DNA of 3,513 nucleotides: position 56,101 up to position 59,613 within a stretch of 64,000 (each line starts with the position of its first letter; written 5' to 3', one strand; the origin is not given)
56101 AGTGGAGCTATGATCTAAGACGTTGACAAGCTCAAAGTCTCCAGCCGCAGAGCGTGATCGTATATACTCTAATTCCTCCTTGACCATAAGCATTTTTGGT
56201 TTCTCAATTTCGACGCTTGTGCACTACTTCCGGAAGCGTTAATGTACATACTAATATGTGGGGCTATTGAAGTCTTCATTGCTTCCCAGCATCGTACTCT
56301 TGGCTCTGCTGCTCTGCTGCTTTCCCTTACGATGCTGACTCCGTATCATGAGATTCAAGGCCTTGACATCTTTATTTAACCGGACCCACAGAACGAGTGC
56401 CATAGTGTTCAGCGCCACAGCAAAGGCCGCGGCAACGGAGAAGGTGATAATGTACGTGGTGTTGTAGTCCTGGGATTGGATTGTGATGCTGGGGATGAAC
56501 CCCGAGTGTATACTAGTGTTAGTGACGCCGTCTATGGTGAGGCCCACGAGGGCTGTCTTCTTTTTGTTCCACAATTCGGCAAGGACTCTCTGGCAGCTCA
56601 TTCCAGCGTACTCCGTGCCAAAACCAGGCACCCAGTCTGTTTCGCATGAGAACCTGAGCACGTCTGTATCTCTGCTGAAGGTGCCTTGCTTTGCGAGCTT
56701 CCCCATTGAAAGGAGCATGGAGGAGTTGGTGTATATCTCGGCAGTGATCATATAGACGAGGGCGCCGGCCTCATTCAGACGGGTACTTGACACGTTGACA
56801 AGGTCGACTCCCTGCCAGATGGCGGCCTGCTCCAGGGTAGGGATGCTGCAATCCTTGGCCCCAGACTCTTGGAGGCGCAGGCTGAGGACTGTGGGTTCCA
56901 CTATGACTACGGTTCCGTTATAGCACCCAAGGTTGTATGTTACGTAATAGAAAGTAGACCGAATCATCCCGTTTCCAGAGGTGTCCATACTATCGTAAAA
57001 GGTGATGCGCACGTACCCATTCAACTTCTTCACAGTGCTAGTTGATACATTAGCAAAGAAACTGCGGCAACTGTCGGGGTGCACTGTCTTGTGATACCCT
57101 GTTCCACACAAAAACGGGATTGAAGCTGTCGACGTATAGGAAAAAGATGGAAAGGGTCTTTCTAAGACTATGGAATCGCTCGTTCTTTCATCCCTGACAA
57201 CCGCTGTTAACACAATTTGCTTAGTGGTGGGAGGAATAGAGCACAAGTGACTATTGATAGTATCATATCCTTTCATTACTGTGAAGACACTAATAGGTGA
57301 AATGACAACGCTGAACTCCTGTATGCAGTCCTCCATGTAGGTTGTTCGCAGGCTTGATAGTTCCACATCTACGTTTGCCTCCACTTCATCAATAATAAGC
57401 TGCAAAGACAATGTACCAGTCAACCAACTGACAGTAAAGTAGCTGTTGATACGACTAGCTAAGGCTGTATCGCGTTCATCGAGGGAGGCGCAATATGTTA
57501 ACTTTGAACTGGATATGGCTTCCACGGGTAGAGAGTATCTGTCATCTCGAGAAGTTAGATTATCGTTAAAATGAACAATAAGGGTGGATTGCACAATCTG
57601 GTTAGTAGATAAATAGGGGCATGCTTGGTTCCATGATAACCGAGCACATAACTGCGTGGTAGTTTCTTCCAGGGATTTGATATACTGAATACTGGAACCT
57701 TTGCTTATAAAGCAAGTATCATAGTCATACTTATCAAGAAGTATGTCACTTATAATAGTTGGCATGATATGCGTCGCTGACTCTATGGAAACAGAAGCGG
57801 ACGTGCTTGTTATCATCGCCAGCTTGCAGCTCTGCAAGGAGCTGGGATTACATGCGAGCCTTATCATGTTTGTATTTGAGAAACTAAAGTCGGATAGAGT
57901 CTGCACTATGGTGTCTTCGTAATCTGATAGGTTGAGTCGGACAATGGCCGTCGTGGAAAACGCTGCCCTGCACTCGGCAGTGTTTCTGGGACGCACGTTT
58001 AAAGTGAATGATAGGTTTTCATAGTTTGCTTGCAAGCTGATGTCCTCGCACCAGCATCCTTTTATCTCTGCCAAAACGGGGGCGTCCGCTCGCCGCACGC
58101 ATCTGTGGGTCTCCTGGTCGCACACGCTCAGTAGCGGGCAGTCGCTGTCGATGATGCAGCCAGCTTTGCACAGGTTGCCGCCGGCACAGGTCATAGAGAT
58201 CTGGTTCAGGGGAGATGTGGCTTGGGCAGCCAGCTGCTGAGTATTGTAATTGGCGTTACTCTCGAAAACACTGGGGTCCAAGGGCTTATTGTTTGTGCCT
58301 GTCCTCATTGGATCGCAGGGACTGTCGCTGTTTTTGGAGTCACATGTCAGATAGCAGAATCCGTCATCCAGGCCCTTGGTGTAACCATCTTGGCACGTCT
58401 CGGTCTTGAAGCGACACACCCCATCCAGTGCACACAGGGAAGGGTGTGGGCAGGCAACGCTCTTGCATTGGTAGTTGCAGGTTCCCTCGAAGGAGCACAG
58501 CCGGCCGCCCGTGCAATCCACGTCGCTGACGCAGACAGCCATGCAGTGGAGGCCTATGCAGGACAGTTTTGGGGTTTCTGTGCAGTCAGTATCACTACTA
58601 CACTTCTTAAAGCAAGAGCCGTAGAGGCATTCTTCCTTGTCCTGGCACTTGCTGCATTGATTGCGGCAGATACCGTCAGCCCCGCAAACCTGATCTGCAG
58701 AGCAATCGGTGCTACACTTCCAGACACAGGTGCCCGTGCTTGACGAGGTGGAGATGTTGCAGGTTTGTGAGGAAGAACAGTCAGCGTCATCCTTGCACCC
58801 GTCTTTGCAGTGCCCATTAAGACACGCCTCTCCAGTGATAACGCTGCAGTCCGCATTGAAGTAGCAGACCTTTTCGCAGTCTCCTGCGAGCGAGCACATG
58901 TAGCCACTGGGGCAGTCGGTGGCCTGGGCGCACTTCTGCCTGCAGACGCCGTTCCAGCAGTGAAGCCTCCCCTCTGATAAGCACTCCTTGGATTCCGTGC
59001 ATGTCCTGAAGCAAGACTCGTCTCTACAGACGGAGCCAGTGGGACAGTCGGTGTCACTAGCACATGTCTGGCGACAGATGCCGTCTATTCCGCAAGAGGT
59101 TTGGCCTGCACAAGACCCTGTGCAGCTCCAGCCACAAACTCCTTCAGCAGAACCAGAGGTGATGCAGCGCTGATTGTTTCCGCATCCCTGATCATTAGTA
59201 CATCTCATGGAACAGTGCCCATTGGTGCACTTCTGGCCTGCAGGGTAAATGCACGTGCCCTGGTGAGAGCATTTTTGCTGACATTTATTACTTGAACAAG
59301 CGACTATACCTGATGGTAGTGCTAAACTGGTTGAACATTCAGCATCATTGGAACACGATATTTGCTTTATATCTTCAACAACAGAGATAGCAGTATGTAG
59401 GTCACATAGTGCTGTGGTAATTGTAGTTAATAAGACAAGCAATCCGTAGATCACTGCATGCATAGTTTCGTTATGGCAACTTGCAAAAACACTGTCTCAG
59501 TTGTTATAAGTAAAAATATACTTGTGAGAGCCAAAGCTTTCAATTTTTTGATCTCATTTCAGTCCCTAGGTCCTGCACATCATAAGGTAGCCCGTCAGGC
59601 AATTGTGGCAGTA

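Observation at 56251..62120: Divergent surface-protein pair: an HCMP with a half-Cys-rich, half-Cys-poor ectodomain, and a novel Ser/Thr-rich type I membrane protein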

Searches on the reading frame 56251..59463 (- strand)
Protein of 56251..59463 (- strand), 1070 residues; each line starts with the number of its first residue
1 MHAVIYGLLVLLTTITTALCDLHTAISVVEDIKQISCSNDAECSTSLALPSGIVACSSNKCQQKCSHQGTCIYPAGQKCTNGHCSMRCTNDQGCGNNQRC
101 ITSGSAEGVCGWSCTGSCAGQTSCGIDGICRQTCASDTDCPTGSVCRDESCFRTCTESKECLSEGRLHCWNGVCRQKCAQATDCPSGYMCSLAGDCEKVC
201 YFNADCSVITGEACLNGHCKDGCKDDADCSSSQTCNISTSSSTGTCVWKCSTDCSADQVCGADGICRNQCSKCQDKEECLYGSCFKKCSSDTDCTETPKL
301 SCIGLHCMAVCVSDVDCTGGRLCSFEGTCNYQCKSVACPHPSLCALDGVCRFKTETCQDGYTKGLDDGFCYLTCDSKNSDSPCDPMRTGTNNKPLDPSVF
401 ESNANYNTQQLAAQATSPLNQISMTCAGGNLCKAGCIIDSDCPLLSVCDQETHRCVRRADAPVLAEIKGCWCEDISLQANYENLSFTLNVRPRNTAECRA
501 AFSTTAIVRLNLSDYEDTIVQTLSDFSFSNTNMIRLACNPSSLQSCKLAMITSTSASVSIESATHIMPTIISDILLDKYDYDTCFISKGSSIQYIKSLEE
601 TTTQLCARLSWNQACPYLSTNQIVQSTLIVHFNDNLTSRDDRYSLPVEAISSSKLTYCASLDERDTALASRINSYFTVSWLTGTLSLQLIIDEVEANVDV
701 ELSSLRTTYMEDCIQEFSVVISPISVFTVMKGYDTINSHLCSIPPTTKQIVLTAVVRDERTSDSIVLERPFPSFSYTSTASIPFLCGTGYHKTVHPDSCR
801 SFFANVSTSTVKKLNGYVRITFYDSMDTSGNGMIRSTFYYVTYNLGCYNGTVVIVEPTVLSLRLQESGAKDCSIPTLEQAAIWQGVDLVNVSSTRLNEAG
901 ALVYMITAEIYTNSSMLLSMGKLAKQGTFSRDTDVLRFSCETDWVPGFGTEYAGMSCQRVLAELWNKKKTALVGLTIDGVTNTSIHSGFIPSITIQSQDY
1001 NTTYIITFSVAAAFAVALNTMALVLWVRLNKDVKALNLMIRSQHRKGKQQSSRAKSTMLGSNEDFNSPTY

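Call 3: search_protein_families(library=pfam, proteins=[window:56251-59463:-], max_evalue=0.1)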
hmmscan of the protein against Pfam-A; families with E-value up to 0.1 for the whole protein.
window:56251-59463:- (1070 aa): 0 families

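Call 4: search_solved_structures(query=window:56251-59463:-, max_evalue=1)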
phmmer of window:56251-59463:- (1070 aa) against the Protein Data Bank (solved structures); distinct sequences matched with E-value up to 1: 0.

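Call 7: find_homologous_proteins(query=window:56251-59463:-, max_evalue=0.001)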
Query window:56251-59463:- (1070 aa): 3 proteins with E <= 0.001 among 3987 candidates.
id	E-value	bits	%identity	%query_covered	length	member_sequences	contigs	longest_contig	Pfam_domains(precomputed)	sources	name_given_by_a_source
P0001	0.0e+0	1912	79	98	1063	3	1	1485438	-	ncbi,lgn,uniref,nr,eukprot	ncbi:Tenascin-like protein [Giardia duodenalis]|uniref:Tenascin-like protein n=1 Tax=Giardia intesti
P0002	0.0e+0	1801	74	99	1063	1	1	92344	-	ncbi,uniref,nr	ncbi:Tenascin-X precursor [Giardia lamblia P15]|uniref:Tenascin-X n=1 Tax=Giardia intestinalis (stra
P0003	0.0e+0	1438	66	88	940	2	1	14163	-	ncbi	ncbi:Hypothetical protein GSB_153806, partial [Giardia duodenalis]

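Call 11: list_cluster_members(proteins=[window:56251-59463:-, window:59613-62120:+, window:62155-63582:+, window:55098-55904:+, P0001, P0004])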
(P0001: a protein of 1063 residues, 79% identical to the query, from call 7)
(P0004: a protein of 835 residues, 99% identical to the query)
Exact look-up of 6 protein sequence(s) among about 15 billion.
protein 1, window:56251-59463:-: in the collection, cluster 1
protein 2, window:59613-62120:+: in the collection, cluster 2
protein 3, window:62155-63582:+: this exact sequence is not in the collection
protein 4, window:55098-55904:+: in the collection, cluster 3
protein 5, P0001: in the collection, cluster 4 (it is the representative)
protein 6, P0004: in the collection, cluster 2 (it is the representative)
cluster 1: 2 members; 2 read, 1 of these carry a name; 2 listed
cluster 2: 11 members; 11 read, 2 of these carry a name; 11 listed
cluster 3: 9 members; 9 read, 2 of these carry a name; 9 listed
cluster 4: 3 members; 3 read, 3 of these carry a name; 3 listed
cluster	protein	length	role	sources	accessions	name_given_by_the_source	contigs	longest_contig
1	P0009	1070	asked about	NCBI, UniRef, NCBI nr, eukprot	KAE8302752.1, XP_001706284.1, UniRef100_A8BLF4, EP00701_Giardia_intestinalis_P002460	hypothetical protein GL50803_00113565 [Giardia duodenalis] | Uncharacterized protein n=1 Tax=Giardia intestinalis (strain ATCC 50803 / WB clone C6) ... | hypothetical protein GL50803_00113565 [Giardia intestinalis]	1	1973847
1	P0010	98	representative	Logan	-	-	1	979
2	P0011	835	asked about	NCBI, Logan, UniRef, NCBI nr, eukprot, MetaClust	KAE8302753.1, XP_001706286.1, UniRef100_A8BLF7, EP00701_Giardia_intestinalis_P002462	hypothetical protein GL50803_008195 [Giardia duodenalis] | Uncharacterized protein n=1 Tax=Giardia intestinalis (strain ATCC 50803 / WB clone C6) ... | hypothetical protein GL50803_008195 [Giardia intestinalis]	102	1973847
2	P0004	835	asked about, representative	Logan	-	-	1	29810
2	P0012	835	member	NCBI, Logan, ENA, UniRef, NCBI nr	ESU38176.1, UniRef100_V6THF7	Hypothetical protein DHA2_152494 [Giardia duodenalis] | Uncharacterized protein n=1 Tax=Giardia intestinalis TaxID=5741 RepID=V6THF7_GIAIN | Hypothetical protein DHA2_152494 [Giardia intestinalis]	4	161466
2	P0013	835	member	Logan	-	-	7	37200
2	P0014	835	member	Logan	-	-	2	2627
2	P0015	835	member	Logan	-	-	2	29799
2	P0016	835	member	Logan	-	-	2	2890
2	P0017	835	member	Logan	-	-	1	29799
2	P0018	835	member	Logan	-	-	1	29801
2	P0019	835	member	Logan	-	-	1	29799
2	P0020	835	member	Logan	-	-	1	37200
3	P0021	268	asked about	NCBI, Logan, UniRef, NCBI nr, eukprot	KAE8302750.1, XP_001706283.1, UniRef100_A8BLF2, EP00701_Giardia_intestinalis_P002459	RNA recognition motif-containing protein [Giardia duodenalis] | RNA recognition motif-containing protein n=1 Tax=Giardia intestinalis (strain ATCC 50803 ... | RNA recognition motif-containing protein [Giardia intestinalis]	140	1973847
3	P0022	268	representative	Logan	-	-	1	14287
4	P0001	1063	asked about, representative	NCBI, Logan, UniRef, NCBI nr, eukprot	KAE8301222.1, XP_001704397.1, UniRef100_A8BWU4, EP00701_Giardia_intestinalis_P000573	Tenascin-like protein [Giardia duodenalis] | Tenascin-like protein n=1 Tax=Giardia intestinalis (strain ATCC 50803 / WB clone C6) ... | Tenascin-like protein [Giardia intestinalis]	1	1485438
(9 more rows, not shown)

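Call 13: find_encoding_contigs(protein=P0001, flank=8000, max_places=3)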
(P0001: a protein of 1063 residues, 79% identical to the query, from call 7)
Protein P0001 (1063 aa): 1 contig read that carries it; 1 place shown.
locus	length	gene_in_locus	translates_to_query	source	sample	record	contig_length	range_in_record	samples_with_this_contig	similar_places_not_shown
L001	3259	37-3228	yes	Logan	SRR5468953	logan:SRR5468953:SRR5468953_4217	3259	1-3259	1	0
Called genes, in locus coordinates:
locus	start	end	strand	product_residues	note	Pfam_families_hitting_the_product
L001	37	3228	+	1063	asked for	-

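Call 16: find_encoding_contigs(protein=P0002, flank=8000, max_places=2)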
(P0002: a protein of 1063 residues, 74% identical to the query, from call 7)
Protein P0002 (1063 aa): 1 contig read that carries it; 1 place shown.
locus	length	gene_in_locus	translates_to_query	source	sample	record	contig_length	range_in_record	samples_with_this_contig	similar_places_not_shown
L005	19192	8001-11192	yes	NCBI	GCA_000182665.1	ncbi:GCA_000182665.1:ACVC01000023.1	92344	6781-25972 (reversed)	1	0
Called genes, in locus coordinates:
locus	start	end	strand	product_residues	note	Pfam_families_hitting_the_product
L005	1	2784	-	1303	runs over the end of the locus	PF02463:SMC_N, PF13175:AAA_15, PF13476:AAA_23, PF02463:SMC_N (weak)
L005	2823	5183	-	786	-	PF13589:HATPase_c_3, PF01119:DNA_mis_repair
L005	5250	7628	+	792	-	-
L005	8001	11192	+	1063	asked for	-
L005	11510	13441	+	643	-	PF00069:Pkinase, PF03109:ABC1 (faint), PF07714:PK_Tyr_Ser-Thr, PF14531:Kinase-like (weak), PF12796:Ank_2, PF13637:Ank_4 (weak), PF12796:Ank_2, PF13857:Ank_5 (weak), +2 more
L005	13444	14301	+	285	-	PF01875:Memo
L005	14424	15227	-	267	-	PF00439:Bromodomain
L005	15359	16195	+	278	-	-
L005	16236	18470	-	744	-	PF00069:Pkinase, PF12796:Ank_2, PF13857:Ank_5 (faint), PF00023:Ank (faint), PF13606:Ank_3 (faint), PF13637:Ank_4 (faint), PF12796:Ank_2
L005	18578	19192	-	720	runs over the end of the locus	-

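Call 65: predict_structure(alignment_id=A3)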
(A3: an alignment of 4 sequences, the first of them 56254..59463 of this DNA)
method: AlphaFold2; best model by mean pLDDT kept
length: 1070 residues; sequences in the alignment: 4
mean_pLDDT: 33.1   pTM: 0.24
mean pLDDT of the five models: 33.1, 32.7, 30.1, 29.1, 29.1
residues with pLDDT >= 90: 0; 70-90: 0; 50-70: 53; < 50: 1017
segments of 3 or more residues with pLDDT < 50: 1-219, 226-233, 261-264, 278-642, 646-660, 662-954, 965-1070
pLDDT, mean of each block of 10 residues (from residue 1): 24 22 22 38 42 40 32 28 28 33 32 29 29 29 30 32 30 32 35 37 35 41 47 49 52 55 51 53 45 34 31 23 26 26 29 36 37 34 29 27 28 25 25 27 37 35 30 33 30 36 29 29 30 28 30 27 23 26 31 32 43 37 45 42 48 44 45 41 42 38 35 35 28 33 32 27 26 23 25 28 27 25 28 26 24 24 23 28 24 28 37 32 35 38 41 49 46 35 29 37 40 34 30 30 30 22 25
secondary structure, 60 per line:
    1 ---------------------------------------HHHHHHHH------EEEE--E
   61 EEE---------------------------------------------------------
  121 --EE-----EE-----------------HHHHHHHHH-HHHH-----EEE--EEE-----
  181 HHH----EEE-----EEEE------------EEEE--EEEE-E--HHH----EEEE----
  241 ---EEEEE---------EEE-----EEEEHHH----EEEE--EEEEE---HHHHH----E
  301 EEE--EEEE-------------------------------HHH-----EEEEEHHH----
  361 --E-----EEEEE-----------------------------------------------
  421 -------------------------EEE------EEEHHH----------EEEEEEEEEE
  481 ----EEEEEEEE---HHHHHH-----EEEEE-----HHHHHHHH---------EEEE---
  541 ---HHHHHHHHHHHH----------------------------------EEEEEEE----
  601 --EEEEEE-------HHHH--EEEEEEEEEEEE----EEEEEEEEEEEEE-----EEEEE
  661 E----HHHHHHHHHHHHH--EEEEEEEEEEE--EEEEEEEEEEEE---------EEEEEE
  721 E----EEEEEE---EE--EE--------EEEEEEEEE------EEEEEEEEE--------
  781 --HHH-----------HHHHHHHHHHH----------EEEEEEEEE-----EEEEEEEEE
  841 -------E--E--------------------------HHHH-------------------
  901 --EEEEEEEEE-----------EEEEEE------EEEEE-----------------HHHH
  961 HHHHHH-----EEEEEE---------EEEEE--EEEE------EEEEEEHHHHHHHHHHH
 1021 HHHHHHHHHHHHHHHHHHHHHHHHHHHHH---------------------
elements in order (helices of 4 or more, strands of 3 or more residues): H40-47 E54-57 E60-63 H149-157 H159-162 E168-170 E173-175 E188-190 E196-199 E212-215 E218-221 E233-236 E244-248 E258-260 E266-269 E277-280 E283-287 H291-295 E300-303 E306-309 E349-353 E369-373 E446-448 E455-457 E471-480 E485-492 H496-501 E507-511 H517-524 E534-537 H544-555 E590-596 E603-608 H616-619 E622-633 E638-650 E656-661 H666-678 E681-691 E694-705 E715-721 E726-731 E749-757 E764-772 H797-807 E818-826 E832-840 H878-881 E903-911 E923-928 E935-939 H957-966 E972-977 E987-991 E994-997 E1004-1009 H1010-1049

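Call 79: search_solved_structures(query=A3, max_evalue=10)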
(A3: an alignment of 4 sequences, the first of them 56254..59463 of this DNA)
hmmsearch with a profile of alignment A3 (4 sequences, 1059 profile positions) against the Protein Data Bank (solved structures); distinct sequences matched with E-value up to 10: 1.
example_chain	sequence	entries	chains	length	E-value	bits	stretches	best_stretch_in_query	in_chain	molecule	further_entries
1udk_A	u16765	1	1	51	0.39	11.8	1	123-153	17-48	Nawaprin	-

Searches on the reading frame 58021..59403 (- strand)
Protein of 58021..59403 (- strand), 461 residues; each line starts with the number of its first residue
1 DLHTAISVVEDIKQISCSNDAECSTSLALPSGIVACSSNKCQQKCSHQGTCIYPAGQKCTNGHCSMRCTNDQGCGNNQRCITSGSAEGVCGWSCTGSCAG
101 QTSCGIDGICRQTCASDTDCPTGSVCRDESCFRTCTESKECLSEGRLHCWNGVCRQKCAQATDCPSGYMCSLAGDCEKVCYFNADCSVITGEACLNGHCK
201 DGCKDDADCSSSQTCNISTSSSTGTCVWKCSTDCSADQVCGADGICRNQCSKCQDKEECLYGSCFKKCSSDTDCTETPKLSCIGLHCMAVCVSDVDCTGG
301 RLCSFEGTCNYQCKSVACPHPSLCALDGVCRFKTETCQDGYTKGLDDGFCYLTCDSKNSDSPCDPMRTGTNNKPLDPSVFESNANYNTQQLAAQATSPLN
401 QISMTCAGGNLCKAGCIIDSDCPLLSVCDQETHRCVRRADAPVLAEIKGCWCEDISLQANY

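Call 41: search_protein_families(library=pfam, proteins=[window:58021-59403:-], max_evalue=10)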
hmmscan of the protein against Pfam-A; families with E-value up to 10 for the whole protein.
window:58021-59403:- (461 aa): 0 families

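Call 43: search_solved_structures(query=window:58021-59403:-, max_evalue=10)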
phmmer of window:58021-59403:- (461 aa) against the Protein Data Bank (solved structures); distinct sequences matched with E-value up to 10: 0.
